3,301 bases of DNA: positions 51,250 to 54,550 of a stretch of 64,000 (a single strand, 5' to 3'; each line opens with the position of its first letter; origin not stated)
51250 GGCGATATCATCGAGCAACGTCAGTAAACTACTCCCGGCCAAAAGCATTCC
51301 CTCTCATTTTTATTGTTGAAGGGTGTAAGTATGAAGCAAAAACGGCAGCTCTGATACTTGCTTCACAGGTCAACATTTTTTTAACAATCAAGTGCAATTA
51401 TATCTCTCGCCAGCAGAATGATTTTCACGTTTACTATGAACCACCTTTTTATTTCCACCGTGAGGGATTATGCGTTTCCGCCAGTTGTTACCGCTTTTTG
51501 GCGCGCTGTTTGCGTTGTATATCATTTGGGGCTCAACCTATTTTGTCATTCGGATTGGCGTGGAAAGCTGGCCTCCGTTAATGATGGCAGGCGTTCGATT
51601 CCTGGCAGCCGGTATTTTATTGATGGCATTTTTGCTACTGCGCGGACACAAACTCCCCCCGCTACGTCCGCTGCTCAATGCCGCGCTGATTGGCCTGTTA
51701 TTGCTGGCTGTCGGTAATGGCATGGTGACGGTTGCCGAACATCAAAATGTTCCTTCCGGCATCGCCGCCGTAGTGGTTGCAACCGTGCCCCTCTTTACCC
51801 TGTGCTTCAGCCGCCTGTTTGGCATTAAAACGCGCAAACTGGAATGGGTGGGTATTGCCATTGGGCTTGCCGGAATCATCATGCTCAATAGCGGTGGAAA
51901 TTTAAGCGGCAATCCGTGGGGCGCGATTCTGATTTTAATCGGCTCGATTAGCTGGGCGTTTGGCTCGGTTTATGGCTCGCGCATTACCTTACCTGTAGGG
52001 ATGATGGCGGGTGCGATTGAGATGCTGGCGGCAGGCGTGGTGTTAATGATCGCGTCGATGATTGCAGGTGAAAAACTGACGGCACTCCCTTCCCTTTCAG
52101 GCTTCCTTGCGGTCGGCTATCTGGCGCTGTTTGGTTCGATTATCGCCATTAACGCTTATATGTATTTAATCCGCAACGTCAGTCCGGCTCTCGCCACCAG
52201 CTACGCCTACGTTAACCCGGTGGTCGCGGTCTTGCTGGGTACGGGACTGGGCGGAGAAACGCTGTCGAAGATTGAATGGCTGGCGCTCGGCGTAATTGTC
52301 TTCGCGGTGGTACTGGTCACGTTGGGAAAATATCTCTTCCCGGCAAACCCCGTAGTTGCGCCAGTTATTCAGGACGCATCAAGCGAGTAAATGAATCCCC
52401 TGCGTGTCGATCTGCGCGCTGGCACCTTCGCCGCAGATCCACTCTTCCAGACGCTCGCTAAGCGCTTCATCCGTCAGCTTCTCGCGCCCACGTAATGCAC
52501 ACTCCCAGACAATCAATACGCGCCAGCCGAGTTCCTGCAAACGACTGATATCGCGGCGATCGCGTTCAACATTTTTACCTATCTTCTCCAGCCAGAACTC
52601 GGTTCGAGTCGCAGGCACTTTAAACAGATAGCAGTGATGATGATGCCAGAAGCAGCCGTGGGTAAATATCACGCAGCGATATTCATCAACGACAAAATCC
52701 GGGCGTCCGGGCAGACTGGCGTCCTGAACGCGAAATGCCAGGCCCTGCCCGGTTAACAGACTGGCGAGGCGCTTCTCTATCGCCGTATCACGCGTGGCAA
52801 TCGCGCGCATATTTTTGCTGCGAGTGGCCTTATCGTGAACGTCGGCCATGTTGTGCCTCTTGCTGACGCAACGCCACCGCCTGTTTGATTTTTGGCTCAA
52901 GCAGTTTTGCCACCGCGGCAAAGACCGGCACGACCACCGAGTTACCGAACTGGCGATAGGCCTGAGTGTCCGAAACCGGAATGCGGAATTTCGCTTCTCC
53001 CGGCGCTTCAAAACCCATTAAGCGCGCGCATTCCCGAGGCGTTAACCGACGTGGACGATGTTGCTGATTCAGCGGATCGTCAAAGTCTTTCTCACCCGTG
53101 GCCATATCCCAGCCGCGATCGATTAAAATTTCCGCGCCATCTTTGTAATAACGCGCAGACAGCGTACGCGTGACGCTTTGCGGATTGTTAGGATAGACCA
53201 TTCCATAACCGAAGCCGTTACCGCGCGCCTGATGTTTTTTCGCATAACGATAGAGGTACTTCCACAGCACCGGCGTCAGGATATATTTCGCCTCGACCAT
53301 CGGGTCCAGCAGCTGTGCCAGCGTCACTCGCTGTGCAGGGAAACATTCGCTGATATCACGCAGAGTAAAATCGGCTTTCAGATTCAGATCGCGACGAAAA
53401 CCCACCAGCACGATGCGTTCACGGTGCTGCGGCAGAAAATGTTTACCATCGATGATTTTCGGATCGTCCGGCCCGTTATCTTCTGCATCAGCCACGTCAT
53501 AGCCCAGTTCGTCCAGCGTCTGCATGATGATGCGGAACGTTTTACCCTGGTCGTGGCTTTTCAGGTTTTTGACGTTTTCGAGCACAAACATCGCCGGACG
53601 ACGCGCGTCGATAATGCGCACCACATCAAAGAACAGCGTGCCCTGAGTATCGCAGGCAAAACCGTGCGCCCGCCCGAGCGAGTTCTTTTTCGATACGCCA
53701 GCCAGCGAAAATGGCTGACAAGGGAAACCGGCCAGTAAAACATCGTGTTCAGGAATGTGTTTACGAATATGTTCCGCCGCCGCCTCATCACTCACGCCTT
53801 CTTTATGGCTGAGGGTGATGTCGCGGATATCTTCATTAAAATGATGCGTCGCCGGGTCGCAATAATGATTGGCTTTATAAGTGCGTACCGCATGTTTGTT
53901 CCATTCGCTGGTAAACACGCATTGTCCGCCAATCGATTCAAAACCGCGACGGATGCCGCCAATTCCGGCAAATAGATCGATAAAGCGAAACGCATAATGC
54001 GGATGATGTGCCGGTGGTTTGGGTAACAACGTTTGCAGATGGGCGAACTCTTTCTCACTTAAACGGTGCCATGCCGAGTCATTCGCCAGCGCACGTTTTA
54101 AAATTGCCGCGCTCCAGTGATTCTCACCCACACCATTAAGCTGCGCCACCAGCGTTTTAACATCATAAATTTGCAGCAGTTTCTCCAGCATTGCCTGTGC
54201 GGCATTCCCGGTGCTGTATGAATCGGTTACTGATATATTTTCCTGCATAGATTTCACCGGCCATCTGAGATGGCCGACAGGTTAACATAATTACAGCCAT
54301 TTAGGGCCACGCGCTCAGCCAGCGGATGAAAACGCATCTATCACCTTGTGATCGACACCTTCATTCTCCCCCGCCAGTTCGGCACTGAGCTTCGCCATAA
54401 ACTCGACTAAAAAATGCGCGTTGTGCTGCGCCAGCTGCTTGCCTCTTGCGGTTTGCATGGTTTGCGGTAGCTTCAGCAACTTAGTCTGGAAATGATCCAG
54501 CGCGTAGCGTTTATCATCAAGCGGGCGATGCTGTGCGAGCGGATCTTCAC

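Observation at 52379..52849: Overlapping vsr/dcm and convergent yedA/vsr gene ends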

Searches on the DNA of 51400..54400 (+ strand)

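Call 3: search_dna_similar(query=window:51400-54400:+, collection=ecoli_genomes, mode=near, max_rows=12)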
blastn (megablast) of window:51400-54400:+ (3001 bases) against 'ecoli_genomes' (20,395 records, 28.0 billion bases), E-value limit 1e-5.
Records with a match: 5368; places in all: 5378; records where one place covers at least 80% of the query: 5353.
Genomes with a match: 5368 of 5426; with a place that covers at least 80% of the query: 5353. Places per genome that has any: lowest 1, median 1, highest 2. On chromosomes: 5376 places; on plasmids: 2.
Best place of each record, by identity: >=99% 461; 95-99% 4876; 90-95% 31.
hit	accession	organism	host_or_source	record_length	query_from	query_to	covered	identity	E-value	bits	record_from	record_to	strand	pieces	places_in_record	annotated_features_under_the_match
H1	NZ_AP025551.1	Escherichia coli strain LR-50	Homo sapiens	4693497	1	3001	100%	100.0%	0e+0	5542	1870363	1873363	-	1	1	dcm: DNA-cytosine methyltransferase | yedA: drug/metabolite exporter YedA | vsr: VSPR family DNA mismatch endonuclease | yedJ: phosphohydrolase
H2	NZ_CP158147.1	Escherichia coli strain FDN-24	chicken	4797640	1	3001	100%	100.0%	0e+0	5542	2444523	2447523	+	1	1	dcm: DNA-cytosine methyltransferase | yedA: drug/metabolite exporter YedA | vsr: VSPR family DNA mismatch endonuclease | yedJ: phosphohydrolase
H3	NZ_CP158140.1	Escherichia coli strain FDN-9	chicken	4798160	1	3001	100%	100.0%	0e+0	5542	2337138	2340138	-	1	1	dcm: DNA-cytosine methyltransferase | yedA: drug/metabolite exporter YedA | vsr: VSPR family DNA mismatch endonuclease | yedJ: phosphohydrolase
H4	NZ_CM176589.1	Escherichia coli strain cM8a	Homo sapiens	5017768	1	3001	100%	100.0%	0e+0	5542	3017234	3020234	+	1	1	dcm: DNA-cytosine methyltransferase | yedA: drug/metabolite exporter YedA | vsr: VSPR family DNA mismatch endonuclease | yedJ: phosphohydrolase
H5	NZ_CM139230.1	Escherichia coli strain LF3-1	Deer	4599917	1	3001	100%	100.0%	0e+0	5537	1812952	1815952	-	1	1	dcm: DNA-cytosine methyltransferase | yedA: drug/metabolite exporter YedA | vsr: VSPR family DNA mismatch endonuclease | yedJ: phosphohydrolase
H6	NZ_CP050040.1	Escherichia coli strain 63-2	broiler chicken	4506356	1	3001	100%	99.9%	0e+0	5531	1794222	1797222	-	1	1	dcm: DNA-cytosine methyltransferase | yedA: drug/metabolite exporter YedA | vsr: VSPR family DNA mismatch endonuclease | yedJ: phosphohydrolase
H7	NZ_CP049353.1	Escherichia coli strain T28R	pet dog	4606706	1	3001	100%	99.9%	0e+0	5531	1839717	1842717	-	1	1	dcm: DNA-cytosine methyltransferase | yedA: drug/metabolite exporter YedA | vsr: VSPR family DNA mismatch endonuclease | yedJ: phosphohydrolase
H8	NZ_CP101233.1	Escherichia coli strain EC21Z-137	Homo sapiens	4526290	1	3001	100%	99.9%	0e+0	5531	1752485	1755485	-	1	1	dcm: DNA-cytosine methyltransferase | yedA: drug/metabolite exporter YedA | vsr: VSPR family DNA mismatch endonuclease | yedJ: phosphohydrolase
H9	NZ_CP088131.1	Escherichia coli strain 81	Homo sapiens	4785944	1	3001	100%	99.9%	0e+0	5531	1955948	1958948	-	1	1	dcm: DNA-cytosine methyltransferase | yedA: drug/metabolite exporter YedA | vsr: VSPR family DNA mismatch endonuclease | yedJ: phosphohydrolase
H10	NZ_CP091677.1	Escherichia coli strain KFu022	river water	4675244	1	3001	100%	99.9%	0e+0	5531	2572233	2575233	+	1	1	dcm: DNA-cytosine methyltransferase | yedA: drug/metabolite exporter YedA | vsr: VSPR family DNA mismatch endonuclease | yedJ: phosphohydrolase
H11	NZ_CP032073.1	Escherichia coli strain CT29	Avian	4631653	1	3001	100%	99.9%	0e+0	5531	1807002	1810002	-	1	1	dcm: DNA-cytosine methyltransferase | yedA: drug/metabolite exporter YedA | vsr: VSPR family DNA mismatch endonuclease | yedJ: phosphohydrolase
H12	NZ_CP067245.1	Escherichia coli strain OW1E2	surface water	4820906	1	3001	100%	99.9%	0e+0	5531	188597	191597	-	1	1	dcm: DNA-cytosine methyltransferase | yedA: drug/metabolite exporter YedA | vsr: VSPR family DNA mismatch endonuclease | yedJ: phosphohydrolase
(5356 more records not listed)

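Call 7: get_annotated_region(hit=H2, flank=1500)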
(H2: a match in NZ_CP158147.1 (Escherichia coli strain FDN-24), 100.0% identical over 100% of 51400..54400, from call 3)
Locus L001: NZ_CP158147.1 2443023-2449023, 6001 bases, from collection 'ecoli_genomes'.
description: Escherichia coli strain FDN-24 chromosome, complete genome
organism: Escherichia coli strain FDN-24 (NCBI taxid 562)
replicon: chromosome; assembly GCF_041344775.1
host: chicken; source: duodenum; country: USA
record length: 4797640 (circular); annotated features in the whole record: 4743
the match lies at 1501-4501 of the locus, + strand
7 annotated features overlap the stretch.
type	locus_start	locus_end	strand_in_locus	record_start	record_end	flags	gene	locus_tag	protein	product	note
CDS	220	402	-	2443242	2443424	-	yodC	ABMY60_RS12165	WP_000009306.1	YodC family protein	-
CDS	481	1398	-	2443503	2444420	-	yedI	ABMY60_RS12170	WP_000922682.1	DUF808 domain-containing protein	-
CDS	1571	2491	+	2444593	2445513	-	yedA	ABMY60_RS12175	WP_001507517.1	drug/metabolite exporter YedA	-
CDS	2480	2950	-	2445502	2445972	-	vsr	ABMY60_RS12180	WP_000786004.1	VSPR family DNA mismatch endonuclease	-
CDS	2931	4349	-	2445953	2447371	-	dcm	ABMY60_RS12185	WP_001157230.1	DNA-cytosine methyltransferase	-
CDS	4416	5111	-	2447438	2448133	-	yedJ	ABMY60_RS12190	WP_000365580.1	phosphohydrolase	-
CDS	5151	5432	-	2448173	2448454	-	drpB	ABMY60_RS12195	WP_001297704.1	cell division protein DrpB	-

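Call 20: search_dna_similar(query=window:52805-52885:+, collection=ecoli_genomes, mode=near, max_rows=30, rows=spread)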
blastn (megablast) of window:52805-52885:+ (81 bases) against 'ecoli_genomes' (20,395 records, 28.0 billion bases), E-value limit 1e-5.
Records with a match: 5320; places in all: 5323; records where one place covers at least 80% of the query: 5320.
Genomes with a match: 5320 of 5426; with a place that covers at least 80% of the query: 5320. Places per genome that has any: lowest 1, median 1, highest 2. On chromosomes: 5321 places; on plasmids: 2.
Best place of each record, by identity: >=99% 3274; 95-99% 2046.
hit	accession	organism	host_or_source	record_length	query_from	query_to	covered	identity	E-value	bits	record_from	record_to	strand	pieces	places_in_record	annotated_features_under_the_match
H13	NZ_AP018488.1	Escherichia coli O157:H7 strain PV15-279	Homo sapiens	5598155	1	81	100%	100.0%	6e-34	150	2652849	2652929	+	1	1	dcm: DNA-cytosine methyltransferase | vsr: VSPR family DNA mismatch endonuclease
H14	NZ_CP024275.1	Escherichia coli O6:H16 strain M9682-C1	missing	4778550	1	81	100%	100.0%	6e-34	150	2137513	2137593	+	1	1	dcm: DNA-cytosine methyltransferase | vsr: VSPR family DNA mismatch endonuclease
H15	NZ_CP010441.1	Escherichia coli K-12 strain K-12 MG1655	not applicable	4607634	1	81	100%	100.0%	6e-34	150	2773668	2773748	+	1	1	dcm: DNA-cytosine methyltransferase | vsr: VSPR family DNA mismatch endonuclease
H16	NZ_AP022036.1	Escherichia coli strain WP3-S18-ESBL-09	-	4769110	1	81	100%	100.0%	6e-34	150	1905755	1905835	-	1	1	dcm: DNA-cytosine methyltransferase | vsr: VSPR family DNA mismatch endonuclease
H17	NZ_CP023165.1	Escherichia coli O22:H8 strain RM10809-3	cattle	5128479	1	81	100%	100.0%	6e-34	150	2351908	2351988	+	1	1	dcm: DNA-cytosine methyltransferase | vsr: VSPR family DNA mismatch endonuclease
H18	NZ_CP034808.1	Escherichia coli strain 08-3914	missing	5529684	1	81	100%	100.0%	6e-34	150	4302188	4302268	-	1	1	dcm: DNA-cytosine methyltransferase | vsr: VSPR family DNA mismatch endonuclease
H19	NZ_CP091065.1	Escherichia coli strain DOC14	Spontaneous mutation of the Escherichia ...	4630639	1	81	100%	100.0%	6e-34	150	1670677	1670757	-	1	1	dcm: DNA-cytosine methyltransferase | vsr: VSPR family DNA mismatch endonuclease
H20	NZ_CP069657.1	Escherichia coli O89m:H10 strain MIN12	Homo sapiens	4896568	1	81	100%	100.0%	6e-34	150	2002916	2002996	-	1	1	dcm: DNA-cytosine methyltransferase | vsr: VSPR family DNA mismatch endonuclease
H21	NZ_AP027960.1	Escherichia coli strain VE-T2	-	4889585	1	81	100%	100.0%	6e-34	150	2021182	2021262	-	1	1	dcm: DNA-cytosine methyltransferase | vsr: VSPR family DNA mismatch endonuclease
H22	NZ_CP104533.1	Escherichia coli strain E10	Poultry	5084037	1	81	100%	100.0%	6e-34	150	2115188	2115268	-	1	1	dcm: DNA-cytosine methyltransferase | vsr: VSPR family DNA mismatch endonuclease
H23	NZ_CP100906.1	Escherichia coli strain ET791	Hoplobatrachus rugulosus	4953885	1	81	100%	100.0%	6e-34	150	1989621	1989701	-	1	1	dcm: DNA-cytosine methyltransferase | vsr: VSPR family DNA mismatch endonuclease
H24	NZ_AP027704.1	Escherichia coli strain PSS-13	Homo sapiens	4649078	1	81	100%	100.0%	6e-34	150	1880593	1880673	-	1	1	dcm: DNA-cytosine methyltransferase | vsr: VSPR family DNA mismatch endonuclease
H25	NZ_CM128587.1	Escherichia coli strain 300081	Homo sapiens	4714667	1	81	100%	100.0%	6e-34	150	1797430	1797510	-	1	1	dcm: DNA-cytosine methyltransferase | vsr: VSPR family DNA mismatch endonuclease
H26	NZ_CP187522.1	Escherichia coli strain XSLGL-2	Homo sapiens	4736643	1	81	100%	100.0%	6e-34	150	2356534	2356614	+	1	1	dcm: DNA-cytosine methyltransferase | vsr: VSPR family DNA mismatch endonuclease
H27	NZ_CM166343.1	Escherichia coli strain CH10268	Homo sapiens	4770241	1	81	100%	100.0%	6e-34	150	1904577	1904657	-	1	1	dcm: DNA-cytosine methyltransferase | vsr: VSPR family DNA mismatch endonuclease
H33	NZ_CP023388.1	Escherichia coli strain 1105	canine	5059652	1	81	100%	97.5%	1e-30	139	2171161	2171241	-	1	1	dcm: DNA-cytosine methyltransferase | vsr: VSPR family DNA mismatch endonuclease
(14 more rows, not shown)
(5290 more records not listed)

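Call 21: search_dna_similar(query=window:52345-52425:+, collection=ecoli_genomes, mode=near, max_rows=30, rows=spread)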
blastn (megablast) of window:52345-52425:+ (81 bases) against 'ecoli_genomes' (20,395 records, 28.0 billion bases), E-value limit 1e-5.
Records with a match: 5364; places in all: 5367; records where one place covers at least 80% of the query: 5364.
Genomes with a match: 5364 of 5426; with a place that covers at least 80% of the query: 5364. Places per genome that has any: lowest 1, median 1, highest 2. On chromosomes: 5365 places; on plasmids: 2.
Best place of each record, by identity: >=99% 367; 95-99% 4584; 90-95% 413.
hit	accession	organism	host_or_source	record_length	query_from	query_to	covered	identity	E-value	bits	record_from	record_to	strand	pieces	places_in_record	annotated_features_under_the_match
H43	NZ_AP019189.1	Escherichia coli strain M217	Homo sapiens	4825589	1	81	100%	100.0%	6e-34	150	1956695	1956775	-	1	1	vsr: VSPR family DNA mismatch endonuclease | yedA: drug/metabolite exporter YedA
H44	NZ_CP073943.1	Escherichia coli strain MB52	Poultry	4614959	1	81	100%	100.0%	6e-34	150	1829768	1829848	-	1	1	vsr: VSPR family DNA mismatch endonuclease | yedA: drug/metabolite exporter YedA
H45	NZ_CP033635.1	Escherichia coli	chicken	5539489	1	81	100%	98.8%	3e-32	145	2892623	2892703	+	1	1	vsr: VSPR family DNA mismatch endonuclease | yedA: drug/metabolite exporter YedA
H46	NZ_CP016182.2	Escherichia coli strain EC590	Homo sapiens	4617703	1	81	100%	98.8%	3e-32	145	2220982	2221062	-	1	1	vsr: VSPR family DNA mismatch endonuclease | yedA: drug/metabolite exporter YedA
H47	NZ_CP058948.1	Escherichia coli strain SY3626C5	missing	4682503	1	81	100%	98.8%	3e-32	145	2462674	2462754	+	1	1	vsr: VSPR family DNA mismatch endonuclease | yedA: drug/metabolite exporter YedA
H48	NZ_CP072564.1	Escherichia coli strain WG5::PA2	missing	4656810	1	81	100%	98.8%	3e-32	145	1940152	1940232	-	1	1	vsr: VSPR family DNA mismatch endonuclease | yedA: drug/metabolite exporter YedA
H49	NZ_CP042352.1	Escherichia coli strain RM9513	crow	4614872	1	81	100%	98.8%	3e-32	145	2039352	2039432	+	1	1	vsr: VSPR family DNA mismatch endonuclease | yedA: drug/metabolite exporter YedA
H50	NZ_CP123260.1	Escherichia coli strain YZLc4-1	chicken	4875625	1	81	100%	98.8%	3e-32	145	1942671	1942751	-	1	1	vsr: VSPR family DNA mismatch endonuclease | yedA: drug/metabolite exporter YedA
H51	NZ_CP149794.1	Escherichia coli strain EC600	Laboratory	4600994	1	81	100%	98.8%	3e-32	145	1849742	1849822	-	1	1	vsr: VSPR family DNA mismatch endonuclease | yedA: drug/metabolite exporter YedA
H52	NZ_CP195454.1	Escherichia coli strain 22AR0750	Homo sapiens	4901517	1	81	100%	98.8%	3e-32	145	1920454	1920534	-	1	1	vsr: VSPR family DNA mismatch endonuclease | yedA: drug/metabolite exporter YedA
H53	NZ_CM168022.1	Escherichia coli strain PEC131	Sus scrofa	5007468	1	81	100%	98.8%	3e-32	145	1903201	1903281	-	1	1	vsr: VSPR family DNA mismatch endonuclease | yedA: drug/metabolite exporter YedA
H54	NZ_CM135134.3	Escherichia coli strain F41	-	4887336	1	81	100%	98.8%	3e-32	145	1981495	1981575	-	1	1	vsr: VSPR family DNA mismatch endonuclease | yedA: drug/metabolite exporter YedA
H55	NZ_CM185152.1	Escherichia coli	Human feces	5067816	1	81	100%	98.8%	3e-32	145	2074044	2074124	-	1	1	vsr: VSPR family DNA mismatch endonuclease | yedA: drug/metabolite exporter YedA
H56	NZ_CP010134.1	Escherichia coli strain D1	dog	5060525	1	81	100%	97.5%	1e-30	139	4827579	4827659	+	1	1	vsr: VSPR family DNA mismatch endonuclease | yedA: drug/metabolite exporter YedA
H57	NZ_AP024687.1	Escherichia coli strain FUJ80154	Homo sapiens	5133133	1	81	100%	97.5%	1e-30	139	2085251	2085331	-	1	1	vsr: VSPR family DNA mismatch endonuclease | yedA: drug/metabolite exporter YedA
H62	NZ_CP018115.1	Escherichia coli strain MRSN346638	Homo sapiens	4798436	1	81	100%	95.1%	1e-26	126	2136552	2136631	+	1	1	vsr: VSPR family DNA mismatch endonuclease | yedA: drug/metabolite exporter YedA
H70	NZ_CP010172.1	Escherichia coli strain H8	not applicable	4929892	1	81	100%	93.8%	5e-25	121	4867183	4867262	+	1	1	vsr: VSPR family DNA mismatch endonuclease | yedA: drug/metabolite exporter YedA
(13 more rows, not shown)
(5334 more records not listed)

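Call 22: get_annotated_region(hit=H62, flank=1200)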
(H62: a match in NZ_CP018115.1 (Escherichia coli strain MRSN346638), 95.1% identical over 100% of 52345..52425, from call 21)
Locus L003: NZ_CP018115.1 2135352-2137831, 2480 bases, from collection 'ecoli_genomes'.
description: Escherichia coli strain MRSN346638 chromosome, complete genome
organism: Escherichia coli strain MRSN346638 (NCBI taxid 562)
replicon: chromosome; assembly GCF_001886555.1
host: Homo sapiens; source: clinical; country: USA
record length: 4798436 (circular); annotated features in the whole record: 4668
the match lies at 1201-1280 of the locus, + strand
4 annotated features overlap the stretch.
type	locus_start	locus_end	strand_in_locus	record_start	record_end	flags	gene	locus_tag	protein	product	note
CDS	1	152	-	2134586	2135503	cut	yedI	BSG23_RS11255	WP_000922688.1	DUF808 domain-containing protein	-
CDS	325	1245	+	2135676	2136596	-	yedA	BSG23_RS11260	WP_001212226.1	drug/metabolite exporter YedA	-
CDS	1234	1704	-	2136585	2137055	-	vsr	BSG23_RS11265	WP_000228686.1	VSPR family DNA mismatch endonuclease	-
CDS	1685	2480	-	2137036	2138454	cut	dcm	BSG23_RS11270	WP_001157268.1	DNA-cytosine methyltransferase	-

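Call 23: get_annotated_region(hit=H70, flank=1200)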
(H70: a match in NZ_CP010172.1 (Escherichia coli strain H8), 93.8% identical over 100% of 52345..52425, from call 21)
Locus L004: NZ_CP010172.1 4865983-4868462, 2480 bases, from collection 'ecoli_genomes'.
description: Escherichia coli strain H8 chromosome, complete genome
organism: Escherichia coli strain H8 (NCBI taxid 562)
replicon: chromosome; assembly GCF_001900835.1
host: not applicable; source: -; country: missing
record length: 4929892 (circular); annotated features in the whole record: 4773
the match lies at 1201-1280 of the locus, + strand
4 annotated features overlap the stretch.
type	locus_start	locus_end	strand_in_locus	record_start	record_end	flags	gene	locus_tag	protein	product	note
CDS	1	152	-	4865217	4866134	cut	yedI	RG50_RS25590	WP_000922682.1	DUF808 domain-containing protein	-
CDS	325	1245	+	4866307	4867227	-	yedA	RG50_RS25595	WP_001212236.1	drug/metabolite exporter YedA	-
CDS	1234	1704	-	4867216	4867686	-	vsr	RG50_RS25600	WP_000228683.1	VSPR family DNA mismatch endonuclease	-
CDS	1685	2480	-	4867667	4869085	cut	dcm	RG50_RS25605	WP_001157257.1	DNA-cytosine methyltransferase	-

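Call 24: get_annotated_region(hit=H33, flank=1200)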
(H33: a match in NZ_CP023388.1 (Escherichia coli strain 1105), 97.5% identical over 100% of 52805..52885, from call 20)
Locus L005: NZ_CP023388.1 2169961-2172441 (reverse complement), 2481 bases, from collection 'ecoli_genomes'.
description: Escherichia coli strain 1105 chromosome, complete genome
organism: Escherichia coli strain 1105 (NCBI taxid 562)
replicon: chromosome; assembly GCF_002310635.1
host: canine; source: missing; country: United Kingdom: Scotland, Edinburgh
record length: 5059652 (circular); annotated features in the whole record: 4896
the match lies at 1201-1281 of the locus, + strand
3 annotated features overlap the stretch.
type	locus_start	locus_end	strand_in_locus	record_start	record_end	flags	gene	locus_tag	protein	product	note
CDS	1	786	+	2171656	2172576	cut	yedA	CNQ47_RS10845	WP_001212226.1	drug/metabolite exporter YedA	-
CDS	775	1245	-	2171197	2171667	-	vsr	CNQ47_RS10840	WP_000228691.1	VSPR family DNA mismatch endonuclease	-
CDS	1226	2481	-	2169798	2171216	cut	dcm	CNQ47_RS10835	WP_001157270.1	DNA-cytosine methyltransferase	-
